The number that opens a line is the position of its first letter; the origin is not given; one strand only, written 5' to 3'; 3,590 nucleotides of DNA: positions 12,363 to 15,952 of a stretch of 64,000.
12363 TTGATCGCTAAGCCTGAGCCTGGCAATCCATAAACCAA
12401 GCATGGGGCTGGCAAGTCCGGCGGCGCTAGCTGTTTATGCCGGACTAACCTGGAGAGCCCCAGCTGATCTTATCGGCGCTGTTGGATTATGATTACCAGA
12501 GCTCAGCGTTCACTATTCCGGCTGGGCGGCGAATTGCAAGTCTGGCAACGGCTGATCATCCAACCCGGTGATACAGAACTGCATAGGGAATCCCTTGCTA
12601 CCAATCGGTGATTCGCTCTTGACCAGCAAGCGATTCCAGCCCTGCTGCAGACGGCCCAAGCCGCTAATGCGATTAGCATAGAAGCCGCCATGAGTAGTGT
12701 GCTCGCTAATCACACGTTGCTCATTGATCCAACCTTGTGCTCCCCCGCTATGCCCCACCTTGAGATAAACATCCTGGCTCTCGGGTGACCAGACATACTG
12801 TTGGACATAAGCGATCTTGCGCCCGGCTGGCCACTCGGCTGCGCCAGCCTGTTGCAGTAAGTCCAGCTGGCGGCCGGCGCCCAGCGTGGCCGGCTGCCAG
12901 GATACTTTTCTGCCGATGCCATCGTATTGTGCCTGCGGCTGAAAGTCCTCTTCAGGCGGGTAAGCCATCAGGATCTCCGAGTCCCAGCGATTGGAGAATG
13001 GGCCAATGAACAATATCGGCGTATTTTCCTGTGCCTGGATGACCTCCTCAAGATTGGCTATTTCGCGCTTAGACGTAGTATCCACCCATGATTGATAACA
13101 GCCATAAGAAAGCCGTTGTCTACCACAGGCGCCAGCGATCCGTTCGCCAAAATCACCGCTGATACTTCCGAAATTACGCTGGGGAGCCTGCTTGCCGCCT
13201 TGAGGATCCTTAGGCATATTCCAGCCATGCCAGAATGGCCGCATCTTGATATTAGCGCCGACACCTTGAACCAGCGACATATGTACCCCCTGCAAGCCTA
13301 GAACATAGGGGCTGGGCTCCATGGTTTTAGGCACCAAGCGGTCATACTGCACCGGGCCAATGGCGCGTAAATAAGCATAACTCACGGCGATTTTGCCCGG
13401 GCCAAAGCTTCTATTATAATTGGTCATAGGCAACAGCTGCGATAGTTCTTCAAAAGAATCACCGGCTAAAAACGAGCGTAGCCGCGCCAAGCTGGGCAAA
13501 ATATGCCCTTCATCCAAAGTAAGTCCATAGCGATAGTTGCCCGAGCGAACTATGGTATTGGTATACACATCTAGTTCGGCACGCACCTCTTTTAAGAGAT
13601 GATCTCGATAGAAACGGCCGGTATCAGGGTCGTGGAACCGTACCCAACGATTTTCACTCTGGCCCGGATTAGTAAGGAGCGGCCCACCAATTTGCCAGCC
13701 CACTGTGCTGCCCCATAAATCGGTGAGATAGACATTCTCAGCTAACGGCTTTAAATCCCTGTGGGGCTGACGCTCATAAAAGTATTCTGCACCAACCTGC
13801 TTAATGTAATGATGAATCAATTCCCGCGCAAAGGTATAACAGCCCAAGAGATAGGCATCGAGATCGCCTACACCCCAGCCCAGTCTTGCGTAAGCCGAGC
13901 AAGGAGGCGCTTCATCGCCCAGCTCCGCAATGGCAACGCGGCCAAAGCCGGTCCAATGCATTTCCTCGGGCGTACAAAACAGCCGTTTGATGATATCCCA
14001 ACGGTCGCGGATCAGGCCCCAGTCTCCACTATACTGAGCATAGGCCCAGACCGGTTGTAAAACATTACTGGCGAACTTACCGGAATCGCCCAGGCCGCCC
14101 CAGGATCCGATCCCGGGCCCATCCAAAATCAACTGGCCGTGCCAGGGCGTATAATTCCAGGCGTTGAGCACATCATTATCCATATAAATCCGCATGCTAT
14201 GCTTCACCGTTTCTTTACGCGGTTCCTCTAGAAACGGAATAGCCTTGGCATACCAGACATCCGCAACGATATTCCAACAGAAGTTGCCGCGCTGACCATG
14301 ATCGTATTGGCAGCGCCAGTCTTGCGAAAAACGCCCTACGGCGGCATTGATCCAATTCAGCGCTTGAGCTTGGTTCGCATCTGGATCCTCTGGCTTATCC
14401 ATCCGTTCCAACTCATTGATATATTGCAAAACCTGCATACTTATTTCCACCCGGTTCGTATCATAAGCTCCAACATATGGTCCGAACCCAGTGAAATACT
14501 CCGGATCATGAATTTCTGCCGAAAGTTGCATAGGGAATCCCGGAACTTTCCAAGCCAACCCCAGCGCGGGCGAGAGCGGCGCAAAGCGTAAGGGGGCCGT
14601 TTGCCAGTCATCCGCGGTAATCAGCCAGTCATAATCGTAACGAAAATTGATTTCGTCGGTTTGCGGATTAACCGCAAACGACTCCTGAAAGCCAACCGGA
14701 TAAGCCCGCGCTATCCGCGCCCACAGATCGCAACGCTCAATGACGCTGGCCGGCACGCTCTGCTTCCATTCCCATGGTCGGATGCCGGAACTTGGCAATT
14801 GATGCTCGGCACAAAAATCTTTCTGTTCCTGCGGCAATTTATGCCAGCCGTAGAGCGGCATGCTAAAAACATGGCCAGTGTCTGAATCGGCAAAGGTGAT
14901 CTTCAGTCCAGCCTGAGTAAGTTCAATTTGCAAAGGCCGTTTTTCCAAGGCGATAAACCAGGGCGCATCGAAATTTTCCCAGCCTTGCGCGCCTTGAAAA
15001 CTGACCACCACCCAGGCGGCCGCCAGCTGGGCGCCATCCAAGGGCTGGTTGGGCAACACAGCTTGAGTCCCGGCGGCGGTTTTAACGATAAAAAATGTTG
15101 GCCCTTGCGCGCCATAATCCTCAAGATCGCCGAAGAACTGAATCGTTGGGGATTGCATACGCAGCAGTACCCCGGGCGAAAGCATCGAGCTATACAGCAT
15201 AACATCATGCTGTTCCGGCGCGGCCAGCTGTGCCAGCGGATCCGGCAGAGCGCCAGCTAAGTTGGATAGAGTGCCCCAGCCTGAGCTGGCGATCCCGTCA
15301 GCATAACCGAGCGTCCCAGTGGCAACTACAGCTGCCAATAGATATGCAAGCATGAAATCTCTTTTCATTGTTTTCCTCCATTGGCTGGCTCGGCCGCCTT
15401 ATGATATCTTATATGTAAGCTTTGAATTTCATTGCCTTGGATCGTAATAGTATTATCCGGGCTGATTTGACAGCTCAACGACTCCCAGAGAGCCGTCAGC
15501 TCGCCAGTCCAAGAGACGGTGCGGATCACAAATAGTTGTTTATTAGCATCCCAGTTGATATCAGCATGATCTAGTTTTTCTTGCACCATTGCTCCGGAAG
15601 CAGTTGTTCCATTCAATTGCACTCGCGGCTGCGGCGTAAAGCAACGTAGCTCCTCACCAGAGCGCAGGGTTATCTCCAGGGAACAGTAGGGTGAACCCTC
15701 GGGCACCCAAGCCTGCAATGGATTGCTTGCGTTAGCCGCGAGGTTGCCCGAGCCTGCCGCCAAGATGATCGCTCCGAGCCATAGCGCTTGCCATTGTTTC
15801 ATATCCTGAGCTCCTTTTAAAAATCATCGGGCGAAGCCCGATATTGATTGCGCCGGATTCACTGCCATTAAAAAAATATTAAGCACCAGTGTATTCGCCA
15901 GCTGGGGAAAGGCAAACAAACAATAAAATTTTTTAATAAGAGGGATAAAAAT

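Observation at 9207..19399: Cluster of three paralogous large secreted proteins; candidate undescribed glycan-processing system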

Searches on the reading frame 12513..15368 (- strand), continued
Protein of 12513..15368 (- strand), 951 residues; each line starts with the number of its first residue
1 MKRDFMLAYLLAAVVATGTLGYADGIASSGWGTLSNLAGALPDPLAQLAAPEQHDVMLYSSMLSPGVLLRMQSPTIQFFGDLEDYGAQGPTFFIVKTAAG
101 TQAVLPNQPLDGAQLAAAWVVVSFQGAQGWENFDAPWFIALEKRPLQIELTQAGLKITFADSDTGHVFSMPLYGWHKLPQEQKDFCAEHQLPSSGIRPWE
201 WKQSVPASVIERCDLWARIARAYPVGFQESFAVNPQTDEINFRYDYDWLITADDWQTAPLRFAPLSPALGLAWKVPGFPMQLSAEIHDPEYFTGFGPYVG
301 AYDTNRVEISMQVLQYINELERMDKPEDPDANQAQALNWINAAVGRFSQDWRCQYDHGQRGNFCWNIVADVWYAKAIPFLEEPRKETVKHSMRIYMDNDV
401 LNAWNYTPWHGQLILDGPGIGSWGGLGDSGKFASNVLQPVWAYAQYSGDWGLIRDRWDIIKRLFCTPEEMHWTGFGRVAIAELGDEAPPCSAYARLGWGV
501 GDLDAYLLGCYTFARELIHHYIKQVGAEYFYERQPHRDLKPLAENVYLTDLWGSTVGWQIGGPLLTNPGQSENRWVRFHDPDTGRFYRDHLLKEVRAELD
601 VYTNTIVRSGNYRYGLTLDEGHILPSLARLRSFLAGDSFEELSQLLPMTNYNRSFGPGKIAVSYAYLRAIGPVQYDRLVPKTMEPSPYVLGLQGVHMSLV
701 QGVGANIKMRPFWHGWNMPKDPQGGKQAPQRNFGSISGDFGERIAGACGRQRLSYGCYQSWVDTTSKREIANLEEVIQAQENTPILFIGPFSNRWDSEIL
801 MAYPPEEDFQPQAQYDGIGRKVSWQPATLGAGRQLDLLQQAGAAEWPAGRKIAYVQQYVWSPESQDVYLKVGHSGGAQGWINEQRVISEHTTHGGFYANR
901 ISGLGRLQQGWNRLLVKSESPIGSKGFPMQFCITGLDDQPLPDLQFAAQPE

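Call 77: search_protein_families(library=pfam, proteins=[L197:15965-17305:+, L205:2980-3825:+, L182:16438-17790:+, L166:10254-12248:-, L148:8478-10196:-, L136:4830-6665:+, L185:13158-17495:-, L202:4840-5967:-, L177:13595-15073:+, L197:3857-5164:+], max_evalue=0.0001)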
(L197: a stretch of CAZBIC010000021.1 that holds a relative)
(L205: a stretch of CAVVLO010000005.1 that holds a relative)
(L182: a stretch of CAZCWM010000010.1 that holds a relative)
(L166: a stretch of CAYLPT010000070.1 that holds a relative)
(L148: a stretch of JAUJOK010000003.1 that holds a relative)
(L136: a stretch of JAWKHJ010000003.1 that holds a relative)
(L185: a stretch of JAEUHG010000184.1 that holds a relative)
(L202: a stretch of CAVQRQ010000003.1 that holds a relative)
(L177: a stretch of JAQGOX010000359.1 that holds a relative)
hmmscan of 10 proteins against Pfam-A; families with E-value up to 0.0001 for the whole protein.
L197:15965-17305:+ (447 aa): 2 families
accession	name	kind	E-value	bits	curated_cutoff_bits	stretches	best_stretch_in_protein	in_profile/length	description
PF01408.29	GFO_IDH_MocA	-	1.1e-13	52.4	24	1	55-187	1-115/120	Oxidoreductase family, NAD-binding Rossmann fold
PF22725.1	GFO_IDH_MocA_C3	-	1.2e-09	38.6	27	1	201-337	2-122/124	GFO/IDH/MocA C-terminal domain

L205:2980-3825:+ (282 aa): 3 families
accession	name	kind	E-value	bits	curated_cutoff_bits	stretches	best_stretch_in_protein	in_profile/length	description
PF00005.33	ABC_tran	-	7e-29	101.6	25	1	47-190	2-137/137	ABC transporter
PF13304.12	AAA_21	-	1.7e-18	68.2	27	1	128-222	200-301/304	AAA domain, putative AbiEii toxin, Type IV TA system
PF25199.1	nSTAND_NTPase5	-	7e-05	23.1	34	0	55-85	40-70/145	Novel STAND NTPase 5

L182:16438-17790:+ (451 aa): 1 family
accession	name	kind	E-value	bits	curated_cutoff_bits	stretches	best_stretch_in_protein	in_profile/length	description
PF00202.27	Aminotran_3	-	4.5e-80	269.7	30.5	1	57-420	7-374/403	Aminotransferase class-III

L166:10254-12248:- (665 aa): 2 families
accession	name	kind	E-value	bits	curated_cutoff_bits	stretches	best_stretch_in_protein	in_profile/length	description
PF20581.3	DUF6785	-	5.3e-116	388.5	25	1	40-534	3-498/498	Family of unknown function (DUF6785)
PF20580.3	DUF6784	-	2.2e-23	82.8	26.4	1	571-659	2-90/101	Domain of unknown function (DUF6784)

L148:8478-10196:- (573 aa): 0 families

L136:4830-6665:+ (612 aa): 3 families
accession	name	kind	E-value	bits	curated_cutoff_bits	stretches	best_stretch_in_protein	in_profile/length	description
PF02563.21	Poly_export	-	2.9e-21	75.8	28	1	308-382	4-76/77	Polysaccharide biosynthesis/export protein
PF22461.2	SLBB_2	-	3e-21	75.7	27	2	389-480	2-79/79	SLBB domain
PF10531.15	SLBB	-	1.6e-13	50.7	27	1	390-433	2-46/55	SLBB domain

L185:13158-17495:- (1446 aa): 12 families
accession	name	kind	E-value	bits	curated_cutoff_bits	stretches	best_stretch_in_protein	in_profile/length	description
PF00989.32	PAS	-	1.1e-43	148.2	22.6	3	425-533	2-113/113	PAS fold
PF08448.16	PAS_4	-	2.4e-37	127.9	23.1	2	430-538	1-110/110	PAS fold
PF13426.13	PAS_9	-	1.4e-31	109.3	27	3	22-124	2-102/103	PAS domain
PF01590.32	GAF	-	4.7e-30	105.3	22.4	2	736-878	1-133/133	GAF domain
PF08447.18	PAS_3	-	1.5e-29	102.6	25.6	1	319-406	3-89/89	PAS fold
PF13188.13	PAS_8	-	1.5e-29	101.3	21.8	1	424-476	1-54/65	PAS domain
PF02518.31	HATPase_c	-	3.1e-28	98.9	26.4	1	1329-1438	1-109/111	Histidine kinase-, DNA gyrase B-, and HSP90-like ATPase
PF13185.12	GAF_2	-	3.8e-22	79.4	28.6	2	1048-1179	5-132/136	GAF domain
PF24820.1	Diguanyl_cycl_sensor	-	1e-08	35.5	28.1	0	901-939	2-40/109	Diguanylate cyclase-like sensor domain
PF13492.12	GAF_3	-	1.6e-07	32.2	27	0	742-879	7-128/129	GAF domain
PF12860.13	PAS_7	-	1.7e-06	28.6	27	0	904-1021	4-114/115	PAS fold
PF00512.31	HisKA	-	5.1e-05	23.7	26.9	1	1223-1286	2-62/66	His Kinase A (phospho-acceptor) domain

L202:4840-5967:- (376 aa): 8 families
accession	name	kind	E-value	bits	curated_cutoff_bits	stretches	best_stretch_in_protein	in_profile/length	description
PF01370.27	Epimerase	-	5.2e-66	222.9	20.9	1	65-297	1-240/240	NAD dependent epimerase/dehydratase family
PF16363.11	GDP_Man_Dehyd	-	2.9e-51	175.3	27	1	66-360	1-332/332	GDP-mannose 4,6 dehydratase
PF01073.25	3Beta_HSD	-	4.6e-22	78.8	22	1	66-285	1-228/280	3-beta hydroxysteroid dehydrogenase/isomerase family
PF02719.21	Polysacc_synt_2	-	1.3e-11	44.6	20.2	1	65-320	1-252/293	Polysaccharide biosynthesis protein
PF04321.23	RmlD_sub_bind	-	3.7e-11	43.1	27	1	64-241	2-159/287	RmlD substrate binding domain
PF07993.18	NAD_binding_4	-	2.7e-09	37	20.1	1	127-280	88-256/258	Male sterility protein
PF13460.12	NAD_binding_10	-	1.3e-08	35.4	27.2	1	69-232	1-145/184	NAD(P)H-binding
PF05368.20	NmrA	-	1.3e-07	31.9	27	1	64-195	4-124/298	NmrA-like family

L177:13595-15073:+ (493 aa): 3 families
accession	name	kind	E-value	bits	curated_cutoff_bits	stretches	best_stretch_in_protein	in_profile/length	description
PF13360.13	PQQ_2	-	2.6e-28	99.7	27.6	2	168-327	5-143/233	Outer membrane protein assembly factor BamB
PF13570.13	Beta-prop_ACSF4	-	2e-11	44.3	133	1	168-482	31-317/329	Beta-alanine-activating enzyme, beta-propeller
PF01011.28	PQQ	-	2.2e-07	30.4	26.7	0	230-296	509-585/595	Glucose/ethanol/alcohol dehydrogenase, beta-propeller domain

L197:3857-5164:+ (436 aa): 1 family
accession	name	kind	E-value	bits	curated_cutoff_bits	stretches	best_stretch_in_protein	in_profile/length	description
PF00155.27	Aminotran_1_2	-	2.3e-65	221.6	19.7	1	76-424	3-357/361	Aminotransferase class I and II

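Call 97: search_protein_families(library=pfam, proteins=[L005:14882-18700:+], max_evalue=0.01)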
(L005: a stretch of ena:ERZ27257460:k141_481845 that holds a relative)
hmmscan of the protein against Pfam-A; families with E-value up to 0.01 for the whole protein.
L005:14882-18700:+ (1272 aa): 0 families

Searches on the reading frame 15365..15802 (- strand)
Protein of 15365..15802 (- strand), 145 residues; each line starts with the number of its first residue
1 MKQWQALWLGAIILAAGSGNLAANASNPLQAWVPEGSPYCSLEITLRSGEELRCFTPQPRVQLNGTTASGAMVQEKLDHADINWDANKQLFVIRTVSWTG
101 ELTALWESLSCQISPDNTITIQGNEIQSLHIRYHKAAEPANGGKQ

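Call 97: search_protein_families(library=pfam, proteins=[window:15365-15802:-], max_evalue=0.01)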
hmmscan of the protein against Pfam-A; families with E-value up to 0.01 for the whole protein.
window:15365-15802:- (145 aa): 0 families
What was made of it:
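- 15365..15802 (-): Small secreted partner ORF (145 aa). Its stop overlaps the B start by 4 nt (ATGA). No known family. No Pfam hit, call 97.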

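Call 100: find_homologous_proteins(query=window:15365-15802:-, max_evalue=0.01)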
Query window:15365-15802:- (145 aa): 1 proteins with E <= 0.01 among 103 candidates.
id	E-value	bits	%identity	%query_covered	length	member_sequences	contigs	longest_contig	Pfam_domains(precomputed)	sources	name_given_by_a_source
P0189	4.9e-93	327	100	100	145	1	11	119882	-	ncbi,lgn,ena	-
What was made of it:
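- Tried and rejected: A word-based homologue search with the 145-aa partner found only itself (call 100).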
